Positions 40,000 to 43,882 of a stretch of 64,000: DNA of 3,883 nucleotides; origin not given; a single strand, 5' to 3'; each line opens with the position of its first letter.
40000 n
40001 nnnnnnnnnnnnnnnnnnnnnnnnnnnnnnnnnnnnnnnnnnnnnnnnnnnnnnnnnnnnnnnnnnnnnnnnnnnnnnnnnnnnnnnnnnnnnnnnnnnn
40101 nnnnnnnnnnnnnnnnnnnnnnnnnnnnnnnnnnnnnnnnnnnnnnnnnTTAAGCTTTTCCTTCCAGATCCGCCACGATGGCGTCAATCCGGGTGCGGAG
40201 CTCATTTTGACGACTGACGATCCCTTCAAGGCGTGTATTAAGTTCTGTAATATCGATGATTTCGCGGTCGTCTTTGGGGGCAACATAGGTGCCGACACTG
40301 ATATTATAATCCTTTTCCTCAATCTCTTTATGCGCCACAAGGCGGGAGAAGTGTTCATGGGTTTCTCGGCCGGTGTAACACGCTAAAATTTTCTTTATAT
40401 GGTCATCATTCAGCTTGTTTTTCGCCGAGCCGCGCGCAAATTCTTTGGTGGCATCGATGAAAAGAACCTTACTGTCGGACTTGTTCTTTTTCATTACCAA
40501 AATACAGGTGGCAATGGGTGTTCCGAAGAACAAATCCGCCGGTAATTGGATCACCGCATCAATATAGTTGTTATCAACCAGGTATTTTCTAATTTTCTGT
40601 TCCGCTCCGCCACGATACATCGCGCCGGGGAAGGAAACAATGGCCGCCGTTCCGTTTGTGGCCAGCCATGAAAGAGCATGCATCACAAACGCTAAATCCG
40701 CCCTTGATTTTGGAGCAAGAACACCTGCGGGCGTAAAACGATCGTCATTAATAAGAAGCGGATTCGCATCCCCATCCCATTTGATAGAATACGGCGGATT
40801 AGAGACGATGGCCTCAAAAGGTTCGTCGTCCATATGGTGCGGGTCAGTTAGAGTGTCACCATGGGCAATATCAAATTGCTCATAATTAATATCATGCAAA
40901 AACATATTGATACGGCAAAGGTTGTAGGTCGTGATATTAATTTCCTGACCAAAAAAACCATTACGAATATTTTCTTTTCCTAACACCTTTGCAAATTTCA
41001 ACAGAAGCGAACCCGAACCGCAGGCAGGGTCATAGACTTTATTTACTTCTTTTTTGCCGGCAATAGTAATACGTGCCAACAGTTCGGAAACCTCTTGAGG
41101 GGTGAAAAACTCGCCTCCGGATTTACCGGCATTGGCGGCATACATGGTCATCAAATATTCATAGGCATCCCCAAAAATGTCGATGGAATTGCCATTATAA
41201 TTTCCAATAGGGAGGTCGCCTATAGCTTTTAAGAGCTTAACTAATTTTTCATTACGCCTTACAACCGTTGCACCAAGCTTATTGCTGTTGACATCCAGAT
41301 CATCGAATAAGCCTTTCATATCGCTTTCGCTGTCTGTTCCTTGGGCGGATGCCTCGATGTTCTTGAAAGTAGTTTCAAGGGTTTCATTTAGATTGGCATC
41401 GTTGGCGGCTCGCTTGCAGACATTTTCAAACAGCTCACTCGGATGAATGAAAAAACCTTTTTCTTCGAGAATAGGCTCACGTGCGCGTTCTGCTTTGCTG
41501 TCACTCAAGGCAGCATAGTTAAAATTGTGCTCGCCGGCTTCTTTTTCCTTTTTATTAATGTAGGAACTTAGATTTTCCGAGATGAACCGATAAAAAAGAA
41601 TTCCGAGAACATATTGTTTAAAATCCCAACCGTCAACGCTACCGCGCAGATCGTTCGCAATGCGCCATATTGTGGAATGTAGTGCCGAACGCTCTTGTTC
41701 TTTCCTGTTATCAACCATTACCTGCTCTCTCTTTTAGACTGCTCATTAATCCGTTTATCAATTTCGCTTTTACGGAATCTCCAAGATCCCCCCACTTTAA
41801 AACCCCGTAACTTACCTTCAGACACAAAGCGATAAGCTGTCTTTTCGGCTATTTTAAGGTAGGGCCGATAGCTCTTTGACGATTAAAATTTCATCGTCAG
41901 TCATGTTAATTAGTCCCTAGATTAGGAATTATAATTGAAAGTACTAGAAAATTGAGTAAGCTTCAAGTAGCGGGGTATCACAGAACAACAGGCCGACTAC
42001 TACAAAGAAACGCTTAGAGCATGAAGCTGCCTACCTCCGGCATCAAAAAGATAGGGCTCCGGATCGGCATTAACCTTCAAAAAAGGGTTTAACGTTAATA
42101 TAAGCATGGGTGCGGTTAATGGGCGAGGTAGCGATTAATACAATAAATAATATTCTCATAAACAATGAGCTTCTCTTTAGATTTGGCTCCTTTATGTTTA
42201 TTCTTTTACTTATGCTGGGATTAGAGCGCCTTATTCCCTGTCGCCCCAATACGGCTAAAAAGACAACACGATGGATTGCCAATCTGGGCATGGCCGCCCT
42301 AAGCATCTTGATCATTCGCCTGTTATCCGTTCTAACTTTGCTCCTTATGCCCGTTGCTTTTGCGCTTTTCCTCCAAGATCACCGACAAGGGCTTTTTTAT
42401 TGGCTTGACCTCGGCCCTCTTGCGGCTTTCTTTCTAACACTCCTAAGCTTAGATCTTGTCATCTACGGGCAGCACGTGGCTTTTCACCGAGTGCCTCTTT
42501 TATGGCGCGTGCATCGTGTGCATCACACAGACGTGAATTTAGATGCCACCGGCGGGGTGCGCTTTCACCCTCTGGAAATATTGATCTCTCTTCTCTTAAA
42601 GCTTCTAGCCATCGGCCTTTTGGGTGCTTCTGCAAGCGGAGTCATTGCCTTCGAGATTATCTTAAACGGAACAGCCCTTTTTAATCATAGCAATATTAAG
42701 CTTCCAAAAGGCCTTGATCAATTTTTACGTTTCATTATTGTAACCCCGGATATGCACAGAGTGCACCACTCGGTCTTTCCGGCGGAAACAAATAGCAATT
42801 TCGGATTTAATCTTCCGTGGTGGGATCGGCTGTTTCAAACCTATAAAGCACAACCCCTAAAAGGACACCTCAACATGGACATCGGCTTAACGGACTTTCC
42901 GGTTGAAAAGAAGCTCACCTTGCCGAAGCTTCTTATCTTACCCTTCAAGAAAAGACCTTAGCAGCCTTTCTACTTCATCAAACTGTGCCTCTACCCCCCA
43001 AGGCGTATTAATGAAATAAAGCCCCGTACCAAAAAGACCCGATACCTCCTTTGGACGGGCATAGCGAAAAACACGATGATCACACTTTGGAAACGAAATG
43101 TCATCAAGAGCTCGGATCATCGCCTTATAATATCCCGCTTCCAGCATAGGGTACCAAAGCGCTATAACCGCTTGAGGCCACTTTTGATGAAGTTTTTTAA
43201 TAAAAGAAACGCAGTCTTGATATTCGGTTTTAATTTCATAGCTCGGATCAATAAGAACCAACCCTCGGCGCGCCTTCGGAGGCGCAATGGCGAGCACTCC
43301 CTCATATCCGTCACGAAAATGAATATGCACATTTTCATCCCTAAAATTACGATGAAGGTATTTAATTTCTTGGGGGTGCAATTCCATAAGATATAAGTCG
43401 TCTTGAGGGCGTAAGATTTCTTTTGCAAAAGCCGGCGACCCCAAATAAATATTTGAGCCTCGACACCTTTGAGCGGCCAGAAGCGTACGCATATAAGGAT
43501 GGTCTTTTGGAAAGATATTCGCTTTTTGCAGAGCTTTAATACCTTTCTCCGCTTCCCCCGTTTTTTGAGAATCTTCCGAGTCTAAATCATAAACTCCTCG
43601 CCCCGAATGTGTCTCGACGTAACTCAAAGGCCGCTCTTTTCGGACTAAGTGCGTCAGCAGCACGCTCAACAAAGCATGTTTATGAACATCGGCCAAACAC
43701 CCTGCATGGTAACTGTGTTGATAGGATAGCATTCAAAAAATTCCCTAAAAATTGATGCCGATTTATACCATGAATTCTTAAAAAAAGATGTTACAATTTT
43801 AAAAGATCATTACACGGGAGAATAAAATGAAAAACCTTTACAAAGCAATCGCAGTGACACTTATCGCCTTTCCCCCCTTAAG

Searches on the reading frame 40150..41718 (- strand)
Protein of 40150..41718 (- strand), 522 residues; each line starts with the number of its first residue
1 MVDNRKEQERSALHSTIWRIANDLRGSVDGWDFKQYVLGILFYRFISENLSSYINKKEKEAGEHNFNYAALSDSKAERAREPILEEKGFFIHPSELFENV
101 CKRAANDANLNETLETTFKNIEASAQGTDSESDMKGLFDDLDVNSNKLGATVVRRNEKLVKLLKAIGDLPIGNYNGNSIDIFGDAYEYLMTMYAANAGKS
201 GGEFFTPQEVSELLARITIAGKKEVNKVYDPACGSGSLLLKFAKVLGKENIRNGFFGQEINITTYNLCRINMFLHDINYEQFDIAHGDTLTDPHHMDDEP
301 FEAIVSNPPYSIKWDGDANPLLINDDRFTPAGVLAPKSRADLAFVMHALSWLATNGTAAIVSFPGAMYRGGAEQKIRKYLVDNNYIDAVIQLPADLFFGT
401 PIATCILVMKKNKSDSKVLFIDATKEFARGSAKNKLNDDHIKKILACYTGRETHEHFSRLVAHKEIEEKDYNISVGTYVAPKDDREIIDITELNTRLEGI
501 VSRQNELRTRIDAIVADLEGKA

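Call 8: search_protein_families(library=pfam, proteins=[window:40150-41718:-], max_evalue=0.001)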
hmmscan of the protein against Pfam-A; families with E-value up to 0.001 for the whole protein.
window:40150-41718:- (522 aa): 4 families
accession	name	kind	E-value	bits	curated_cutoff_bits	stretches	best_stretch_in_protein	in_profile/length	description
PF02384.22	N6_Mtase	-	7.7e-115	383.9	20.4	1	178-486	2-310/311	N-6 DNA Methylase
PF12161.14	HsdM_N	-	6.6e-20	72.5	24.5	1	13-166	1-135/135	HsdM N-terminal domain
PF07669.17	Eco57I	-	1.8e-05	25.3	25.3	1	281-396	49-170/171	Eco57I restriction-modification methylase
PF01170.24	UPF0020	-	0.00051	20.2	22.3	0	210-311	12-132/197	RMKL-like, methyltransferase domain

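Call 61: search_protein_families(library=padloc, proteins=[window:40150-41718:-], max_evalue=0.001)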
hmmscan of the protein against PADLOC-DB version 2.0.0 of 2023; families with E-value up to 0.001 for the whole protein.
window:40150-41718:- (522 aa): 48 families (the best 25 are shown)
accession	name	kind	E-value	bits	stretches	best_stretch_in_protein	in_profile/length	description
PDLC03022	MTase_I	-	9.4e-131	435.8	1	11-491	4-486/857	Type I methyltransferase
PDLC03027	MTase_I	-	1.6e-95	319.3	2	127-501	83-456/810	Type I methyltransferase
PDLC03031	MTase_I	-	2.4e-81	272.1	1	13-491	8-496/834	Type I methyltransferase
PDLC03032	MTase_I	-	6e-68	227.8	2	129-504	85-461/1001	Type I methyltransferase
PDLC03020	MTase_I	-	1.6e-60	203.4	1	12-399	5-393/410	Type I methyltransferase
PDLC03033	MTase_I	-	1.1e-58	197.6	1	20-507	20-520/541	Type I methyltransferase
PDLC03039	MTase_I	-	6.9e-57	191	1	10-482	4-452/708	Type I methyltransferase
PDLC04134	mad2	-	1.3e-55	187.2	1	9-450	137-486/492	mads_2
PDLC03038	MTase_I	-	6.7e-54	181.1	1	12-491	8-463/896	Type I methyltransferase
PDLC03028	MTase_I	-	1.1e-53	180.6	1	11-506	727-1217/1236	Type I methyltransferase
PDLC03240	MTase_II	-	1.2e-53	180.7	1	17-511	12-499/511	Type II methyltransferase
PDLC03029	MTase_I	-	8e-52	174.6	1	7-466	3-465/661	Type I methyltransferase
PDLC03021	MTase_I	-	1e-50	171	1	111-514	87-488/491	Type I methyltransferase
PDLC03019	MTase_I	-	6e-50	168.4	1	15-504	10-484/932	Type I methyltransferase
PDLC03026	MTase_I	-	7.6e-38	128.8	1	151-518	95-477/487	Type I methyltransferase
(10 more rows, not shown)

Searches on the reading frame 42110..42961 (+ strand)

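Call 8: search_protein_families(library=pfam, proteins=[window:42110-42961:+], max_evalue=0.001)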
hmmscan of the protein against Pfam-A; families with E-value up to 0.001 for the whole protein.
window:42110-42961:+ (283 aa): 1 family
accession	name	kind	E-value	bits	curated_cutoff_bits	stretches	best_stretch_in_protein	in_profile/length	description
PF04116.19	FA_hydroxylase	-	1.9e-27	96.7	31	1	108-244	2-132/132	Fatty acid hydroxylase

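Call 61: search_protein_families(library=padloc, proteins=[window:42110-42961:+], max_evalue=0.001)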
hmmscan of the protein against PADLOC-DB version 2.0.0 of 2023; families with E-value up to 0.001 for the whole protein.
window:42110-42961:+ (283 aa): 0 families

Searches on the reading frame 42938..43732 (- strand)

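Call 8: search_protein_families(library=pfam, proteins=[window:42938-43732:-], max_evalue=0.001)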
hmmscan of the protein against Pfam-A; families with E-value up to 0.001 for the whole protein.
window:42938-43732:- (264 aa): 1 family
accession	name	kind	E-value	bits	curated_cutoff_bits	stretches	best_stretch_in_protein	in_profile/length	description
PF04378.19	RsmJ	-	6.3e-51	173.5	27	1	33-260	1-230/245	Ribosomal RNA large subunit methyltransferase D, RlmJ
